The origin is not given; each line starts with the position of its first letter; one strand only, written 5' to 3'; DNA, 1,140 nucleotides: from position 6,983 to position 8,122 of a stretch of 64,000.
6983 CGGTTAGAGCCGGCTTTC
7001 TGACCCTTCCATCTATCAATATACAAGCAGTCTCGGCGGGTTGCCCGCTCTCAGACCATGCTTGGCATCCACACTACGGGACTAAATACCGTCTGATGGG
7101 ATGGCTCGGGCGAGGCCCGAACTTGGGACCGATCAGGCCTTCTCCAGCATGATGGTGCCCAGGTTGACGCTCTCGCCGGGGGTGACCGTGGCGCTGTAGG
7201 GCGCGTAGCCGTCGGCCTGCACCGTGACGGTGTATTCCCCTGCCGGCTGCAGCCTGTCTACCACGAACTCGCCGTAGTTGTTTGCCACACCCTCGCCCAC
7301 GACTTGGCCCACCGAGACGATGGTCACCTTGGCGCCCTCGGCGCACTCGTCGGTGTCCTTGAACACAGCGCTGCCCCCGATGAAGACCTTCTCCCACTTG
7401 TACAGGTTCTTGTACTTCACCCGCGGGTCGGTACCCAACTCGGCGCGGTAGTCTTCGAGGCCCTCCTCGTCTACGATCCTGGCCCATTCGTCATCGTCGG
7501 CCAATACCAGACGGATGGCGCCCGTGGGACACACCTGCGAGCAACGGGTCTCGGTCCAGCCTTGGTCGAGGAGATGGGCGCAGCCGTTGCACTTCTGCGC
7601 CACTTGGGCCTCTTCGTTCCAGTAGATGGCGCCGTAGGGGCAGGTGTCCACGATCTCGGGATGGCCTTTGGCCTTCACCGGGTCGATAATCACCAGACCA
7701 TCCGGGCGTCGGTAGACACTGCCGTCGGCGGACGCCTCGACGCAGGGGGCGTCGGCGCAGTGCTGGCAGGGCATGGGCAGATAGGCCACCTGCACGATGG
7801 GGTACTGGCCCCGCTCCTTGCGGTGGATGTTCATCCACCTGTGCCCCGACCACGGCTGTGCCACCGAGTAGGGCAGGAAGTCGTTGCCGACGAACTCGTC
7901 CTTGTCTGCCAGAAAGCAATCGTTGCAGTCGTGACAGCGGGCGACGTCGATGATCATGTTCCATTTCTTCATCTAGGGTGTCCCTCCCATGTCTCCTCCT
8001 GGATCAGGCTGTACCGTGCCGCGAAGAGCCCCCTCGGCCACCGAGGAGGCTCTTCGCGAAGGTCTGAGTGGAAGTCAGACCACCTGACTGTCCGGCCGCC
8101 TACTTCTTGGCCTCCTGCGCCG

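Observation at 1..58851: Three paralogous pyrogallol-phloroglucinol-transhydroxylase-like Mo enzymes (alpha plus Fe-S beta) in one 64-kb window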

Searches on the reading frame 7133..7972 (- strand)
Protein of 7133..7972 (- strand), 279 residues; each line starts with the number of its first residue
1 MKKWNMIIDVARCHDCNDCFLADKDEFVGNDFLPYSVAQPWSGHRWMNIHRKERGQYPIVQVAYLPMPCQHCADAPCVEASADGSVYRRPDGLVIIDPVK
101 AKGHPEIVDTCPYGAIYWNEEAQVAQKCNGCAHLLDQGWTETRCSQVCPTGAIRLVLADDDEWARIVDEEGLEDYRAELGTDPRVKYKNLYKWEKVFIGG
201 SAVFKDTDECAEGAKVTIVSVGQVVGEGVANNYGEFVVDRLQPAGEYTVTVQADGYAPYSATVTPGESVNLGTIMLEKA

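Call 7: search_protein_families(library=pfam, proteins=[window:7133-7972:-])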
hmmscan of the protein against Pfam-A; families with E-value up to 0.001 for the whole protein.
window:7133-7972:- (279 aa): 5 families
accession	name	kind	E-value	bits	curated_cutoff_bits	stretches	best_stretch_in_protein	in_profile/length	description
PF13247.11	Fer4_11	-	4.8e-25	88.1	26.2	1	61-155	2-97/100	4Fe-4S dicluster domain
PF13620.12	CarboxypepD_reg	-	3.3e-10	40.6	32.3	1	205-275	8-80/82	Carboxypeptidase regulatory-like domain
PF12838.12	Fer4_7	-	8.6e-06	26.6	27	0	108-152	9-52/52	4Fe-4S dicluster domain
PF08308.17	PEGA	-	0.00026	21.3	20.8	1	243-268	33-60/71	PEGA domain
PF13715.12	CarbopepD_reg_2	-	0.0007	20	32.2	1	200-272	3-71/88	CarboxypepD_reg-like domain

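Call 8: search_protein_families(library=ncbifam, proteins=[window:7133-7972:-])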
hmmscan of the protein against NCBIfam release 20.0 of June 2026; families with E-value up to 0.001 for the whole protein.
window:7133-7972:- (279 aa): 17 families
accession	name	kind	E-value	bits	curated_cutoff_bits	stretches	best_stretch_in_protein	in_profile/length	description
TIGR03478.1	DMSO_red_II_bet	subfamily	2.8e-24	85.6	480.7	1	51-231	113-288/321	DMSO reductase family type II enzyme, iron-sulfur subunit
NF041715.1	arsenate_red_ArrB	equivalog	7.6e-23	81.3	450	2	3-121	2-109/233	arsenate respiratory reductase iron-sulfur subunit ArrB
NF011569.0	PRK14993.1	equivalog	1.1e-20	74.1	416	1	2-189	42-223/244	tetrathionate reductase subunit TtrB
TIGR02951.1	DMSO_dmsB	equivalog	1.2e-19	70.9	214.1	1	6-154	4-149/161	DMSO/selenate family reductase complex B subunit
NF045797.1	DsrO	equivalog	4.9e-19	68.7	200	1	2-188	42-234/235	sulfate reduction electron transfer complex DsrMKJOP subunit DsrO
TIGR03149.1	cyt_nit_nrfC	equivalog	5.6e-19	68.4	377.6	1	2-185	37-213/225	cytochrome c nitrite reductase Fe-S protein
NF042979.1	EthbenzDh_ebdB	equivalog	8.8e-18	64.3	740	1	43-162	129-245/354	ethylbenzene dehydrogenase subunit beta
TIGR01660.1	narH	equivalog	2.9e-16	59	524.05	1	48-167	162-283/492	nitrate reductase subunit beta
NF041782.1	mnquin_red_QrcC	equivalog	2.7e-15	56.7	400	1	4-119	1-119/239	menaquinone reductase iron-sulfur cluster-binding subunit QrcC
NF009451.0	PRK12809.1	equivalog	7e-10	37.8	1154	1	63-160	50-139/639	formate-dependent uric acid utilization protein YgfT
NF038355.1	FDH3_beta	equivalog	5.4e-08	33.1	240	1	5-127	4-112/180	formate dehydrogenase FDH3 subunit beta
NF009408.0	PRK12769.1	equivalog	8.4e-08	30.8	1003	1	67-157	54-146/659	formate-dependent uric acid utilization protein AegA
TIGR01582.1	FDH-beta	equivalog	9.5e-07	28.2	334.7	1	7-159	25-183/283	formate dehydrogenase subunit beta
NF008134.0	PRK10882.1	equivalog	1e-06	28.1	263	1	61-153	105-203/329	hydrogenase 2 operon protein HybA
NF007658.0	PRK10330.1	equivalog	0.0003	20.3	260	0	69-122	58-110/181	electron transport protein HydN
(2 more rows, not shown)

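Call 16: search_solved_structures(query=window:7133-7972:-, show_alignments=1, max_evalue=1e-10)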
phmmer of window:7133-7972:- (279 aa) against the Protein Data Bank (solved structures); distinct sequences matched with E-value up to 1e-10: 8.
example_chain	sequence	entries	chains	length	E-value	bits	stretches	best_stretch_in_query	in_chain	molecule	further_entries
4v4c_B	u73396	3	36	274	7.8e-80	271.4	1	1-275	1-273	Pyrogallol hydroxytransferase small subunit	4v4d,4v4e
2vpw_B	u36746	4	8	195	4e-20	75.4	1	2-190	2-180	NRFC PROTEIN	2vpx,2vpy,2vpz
2ivf_B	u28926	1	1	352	1e-18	70.8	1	40-187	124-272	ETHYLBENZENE DEHYDROGENASE BETA-SUBUNIT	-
6cz7_B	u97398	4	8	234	6e-18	68.3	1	4-120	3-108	4Fe-4S ferredoxin, iron-sulfur binding domain protein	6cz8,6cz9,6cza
4ydd_B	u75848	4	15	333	3.5e-17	65.7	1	52-187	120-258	DMSO reductase family type II enzyme, iron-sulfur subunit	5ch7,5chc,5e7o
1y4z_B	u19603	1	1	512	8.7e-16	61.2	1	47-174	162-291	Respiratory nitrate reductase 1 beta chain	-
3egw_B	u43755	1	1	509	1.4e-15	60.5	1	47-174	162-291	Respiratory nitrate reductase 1 beta chain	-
1q16_B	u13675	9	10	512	2.1e-15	59.9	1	47-174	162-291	Respiratory nitrate reductase 1 beta chain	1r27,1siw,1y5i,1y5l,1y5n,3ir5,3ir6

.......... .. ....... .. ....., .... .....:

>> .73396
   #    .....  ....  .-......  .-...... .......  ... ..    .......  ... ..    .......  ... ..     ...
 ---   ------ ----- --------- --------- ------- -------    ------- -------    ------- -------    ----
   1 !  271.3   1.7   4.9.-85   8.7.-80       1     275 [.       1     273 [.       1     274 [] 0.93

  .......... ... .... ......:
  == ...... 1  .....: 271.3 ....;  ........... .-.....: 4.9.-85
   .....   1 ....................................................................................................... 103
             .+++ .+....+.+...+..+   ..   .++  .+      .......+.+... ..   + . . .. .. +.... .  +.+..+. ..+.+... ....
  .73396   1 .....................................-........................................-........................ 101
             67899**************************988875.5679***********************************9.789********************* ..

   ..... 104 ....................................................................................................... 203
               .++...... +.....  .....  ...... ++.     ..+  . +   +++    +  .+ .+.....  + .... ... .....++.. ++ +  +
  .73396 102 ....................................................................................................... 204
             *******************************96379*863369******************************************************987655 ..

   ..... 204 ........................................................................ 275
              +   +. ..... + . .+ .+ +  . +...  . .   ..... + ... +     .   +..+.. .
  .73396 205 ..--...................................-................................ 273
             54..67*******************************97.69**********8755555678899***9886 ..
